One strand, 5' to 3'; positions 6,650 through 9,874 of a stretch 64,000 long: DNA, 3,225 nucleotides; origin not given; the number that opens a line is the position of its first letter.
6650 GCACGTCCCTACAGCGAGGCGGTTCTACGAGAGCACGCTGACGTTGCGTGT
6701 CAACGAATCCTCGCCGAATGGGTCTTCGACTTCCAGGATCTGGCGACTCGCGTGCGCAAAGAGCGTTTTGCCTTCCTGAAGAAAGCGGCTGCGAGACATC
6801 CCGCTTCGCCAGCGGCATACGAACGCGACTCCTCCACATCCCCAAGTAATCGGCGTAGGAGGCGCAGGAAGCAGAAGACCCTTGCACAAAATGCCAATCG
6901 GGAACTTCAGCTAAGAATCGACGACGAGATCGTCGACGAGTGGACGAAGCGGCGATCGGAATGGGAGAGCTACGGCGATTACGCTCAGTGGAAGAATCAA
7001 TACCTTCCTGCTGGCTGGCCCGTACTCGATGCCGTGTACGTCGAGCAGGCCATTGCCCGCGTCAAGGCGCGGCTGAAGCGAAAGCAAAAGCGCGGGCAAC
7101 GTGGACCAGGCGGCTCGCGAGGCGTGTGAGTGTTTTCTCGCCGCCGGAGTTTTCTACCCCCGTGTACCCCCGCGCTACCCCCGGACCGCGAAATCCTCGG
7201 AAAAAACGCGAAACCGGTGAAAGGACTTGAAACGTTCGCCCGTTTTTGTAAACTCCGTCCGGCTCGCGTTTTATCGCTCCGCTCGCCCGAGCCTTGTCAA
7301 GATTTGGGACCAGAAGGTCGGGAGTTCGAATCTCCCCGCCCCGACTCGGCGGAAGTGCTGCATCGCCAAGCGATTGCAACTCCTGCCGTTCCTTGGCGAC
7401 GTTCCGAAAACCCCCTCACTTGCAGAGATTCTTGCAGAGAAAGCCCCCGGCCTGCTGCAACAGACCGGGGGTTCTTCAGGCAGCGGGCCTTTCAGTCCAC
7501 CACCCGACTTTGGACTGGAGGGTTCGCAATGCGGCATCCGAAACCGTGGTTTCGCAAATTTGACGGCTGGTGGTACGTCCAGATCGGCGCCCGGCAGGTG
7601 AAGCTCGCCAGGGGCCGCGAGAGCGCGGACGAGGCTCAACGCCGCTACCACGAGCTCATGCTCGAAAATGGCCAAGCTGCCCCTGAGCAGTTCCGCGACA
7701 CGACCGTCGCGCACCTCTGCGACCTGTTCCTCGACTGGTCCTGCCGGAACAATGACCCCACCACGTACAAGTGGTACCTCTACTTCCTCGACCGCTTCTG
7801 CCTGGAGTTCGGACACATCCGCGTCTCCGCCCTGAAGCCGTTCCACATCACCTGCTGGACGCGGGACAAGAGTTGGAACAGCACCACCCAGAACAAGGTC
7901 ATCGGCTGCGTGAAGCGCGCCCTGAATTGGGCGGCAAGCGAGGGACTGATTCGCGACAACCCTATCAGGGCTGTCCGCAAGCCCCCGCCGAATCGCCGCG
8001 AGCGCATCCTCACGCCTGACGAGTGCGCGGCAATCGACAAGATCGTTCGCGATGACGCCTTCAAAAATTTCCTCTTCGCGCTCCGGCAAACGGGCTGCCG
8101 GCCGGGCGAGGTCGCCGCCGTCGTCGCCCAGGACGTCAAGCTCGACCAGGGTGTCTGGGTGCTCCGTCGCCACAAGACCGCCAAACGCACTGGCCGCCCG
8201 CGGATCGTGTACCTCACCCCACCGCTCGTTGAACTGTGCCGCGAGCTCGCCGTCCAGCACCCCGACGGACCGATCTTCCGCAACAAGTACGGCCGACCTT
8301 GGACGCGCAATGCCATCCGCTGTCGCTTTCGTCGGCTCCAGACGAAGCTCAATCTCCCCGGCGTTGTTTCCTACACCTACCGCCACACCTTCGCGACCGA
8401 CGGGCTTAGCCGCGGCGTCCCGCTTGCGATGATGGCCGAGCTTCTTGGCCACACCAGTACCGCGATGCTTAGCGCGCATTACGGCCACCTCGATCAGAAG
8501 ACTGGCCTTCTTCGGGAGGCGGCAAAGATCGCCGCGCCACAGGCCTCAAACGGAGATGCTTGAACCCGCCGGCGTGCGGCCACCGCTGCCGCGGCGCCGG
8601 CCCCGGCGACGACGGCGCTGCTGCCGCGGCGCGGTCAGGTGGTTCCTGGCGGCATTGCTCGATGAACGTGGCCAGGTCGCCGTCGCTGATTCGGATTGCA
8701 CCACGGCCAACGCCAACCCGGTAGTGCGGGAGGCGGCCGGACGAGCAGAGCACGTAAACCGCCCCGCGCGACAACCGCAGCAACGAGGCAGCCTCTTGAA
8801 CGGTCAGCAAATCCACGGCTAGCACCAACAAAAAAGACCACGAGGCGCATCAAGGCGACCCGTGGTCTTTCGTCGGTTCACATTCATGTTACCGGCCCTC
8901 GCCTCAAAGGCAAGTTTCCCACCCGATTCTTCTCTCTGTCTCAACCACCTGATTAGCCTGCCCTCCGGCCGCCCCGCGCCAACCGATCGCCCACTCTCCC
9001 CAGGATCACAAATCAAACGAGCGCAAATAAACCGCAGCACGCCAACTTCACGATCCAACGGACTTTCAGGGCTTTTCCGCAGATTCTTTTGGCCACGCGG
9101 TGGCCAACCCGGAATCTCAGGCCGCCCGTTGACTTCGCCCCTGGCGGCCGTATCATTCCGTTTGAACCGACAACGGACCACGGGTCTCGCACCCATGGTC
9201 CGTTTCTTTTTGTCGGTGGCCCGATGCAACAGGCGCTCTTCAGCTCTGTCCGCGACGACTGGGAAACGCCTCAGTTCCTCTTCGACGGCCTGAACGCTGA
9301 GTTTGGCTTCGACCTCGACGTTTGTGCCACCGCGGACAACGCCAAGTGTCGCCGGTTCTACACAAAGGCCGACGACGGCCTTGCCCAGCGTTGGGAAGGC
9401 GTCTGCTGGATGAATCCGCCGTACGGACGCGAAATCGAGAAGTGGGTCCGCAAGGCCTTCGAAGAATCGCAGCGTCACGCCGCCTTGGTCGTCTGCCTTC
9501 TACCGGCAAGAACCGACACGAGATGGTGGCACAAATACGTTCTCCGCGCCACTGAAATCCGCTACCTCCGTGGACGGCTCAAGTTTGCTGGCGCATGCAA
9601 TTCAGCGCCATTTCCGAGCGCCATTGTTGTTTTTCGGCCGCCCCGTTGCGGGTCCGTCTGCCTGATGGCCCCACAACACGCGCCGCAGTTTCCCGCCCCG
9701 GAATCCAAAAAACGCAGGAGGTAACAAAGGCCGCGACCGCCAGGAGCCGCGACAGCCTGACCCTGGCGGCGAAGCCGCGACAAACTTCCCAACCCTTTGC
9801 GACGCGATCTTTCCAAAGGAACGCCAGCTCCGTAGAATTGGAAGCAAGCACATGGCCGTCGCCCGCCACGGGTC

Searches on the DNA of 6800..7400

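Call 56: search_rna_families(source=window, start=6800, end=7400, threshold=evalue, max_evalue=1)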
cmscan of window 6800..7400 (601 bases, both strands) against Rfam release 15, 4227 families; matches with E-value up to 1: 0.
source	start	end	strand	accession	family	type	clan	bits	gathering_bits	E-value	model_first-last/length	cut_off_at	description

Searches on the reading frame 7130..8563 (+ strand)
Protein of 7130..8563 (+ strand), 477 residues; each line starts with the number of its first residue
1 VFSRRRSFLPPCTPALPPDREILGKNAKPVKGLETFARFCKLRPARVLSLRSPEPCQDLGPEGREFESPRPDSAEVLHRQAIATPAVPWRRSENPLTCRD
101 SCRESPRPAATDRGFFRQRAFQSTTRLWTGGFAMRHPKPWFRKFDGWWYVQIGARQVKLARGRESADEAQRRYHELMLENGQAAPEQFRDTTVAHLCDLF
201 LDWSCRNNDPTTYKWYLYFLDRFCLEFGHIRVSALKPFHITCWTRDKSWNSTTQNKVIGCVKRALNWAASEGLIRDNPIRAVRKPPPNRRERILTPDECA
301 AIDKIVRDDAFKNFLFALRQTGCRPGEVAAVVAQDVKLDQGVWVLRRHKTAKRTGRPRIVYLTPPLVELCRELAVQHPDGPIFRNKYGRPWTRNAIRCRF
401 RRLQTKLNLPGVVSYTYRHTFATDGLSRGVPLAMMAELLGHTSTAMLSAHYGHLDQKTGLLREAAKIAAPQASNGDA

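Call 12: search_protein_families(library=pfam, proteins=[window:7130-8563:+], max_evalue=0.01)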
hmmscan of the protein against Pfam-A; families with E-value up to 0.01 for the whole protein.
window:7130-8563:+ (477 aa): 2 families
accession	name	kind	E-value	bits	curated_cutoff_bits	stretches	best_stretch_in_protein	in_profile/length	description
PF00589.27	Phage_integrase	-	6.7e-17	62.2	27.1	1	312-456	25-170/172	Phage integrase family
PF13102.12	Phage_int_SAM_5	-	0.003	18.3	22.3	1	212-279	24-93/98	Phage integrase SAM-like domain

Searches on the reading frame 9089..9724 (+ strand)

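Call 12: search_protein_families(library=pfam, proteins=[window:9089-9724:+], max_evalue=0.01)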
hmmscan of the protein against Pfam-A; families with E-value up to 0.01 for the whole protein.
window:9089-9724:+ (211 aa): 1 family
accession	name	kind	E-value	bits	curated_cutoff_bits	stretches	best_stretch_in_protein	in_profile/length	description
PF05869.16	Dam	-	1.3e-36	126.3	28.1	1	51-169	5-126/169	DNA N-6-adenine-methyltransferase (Dam)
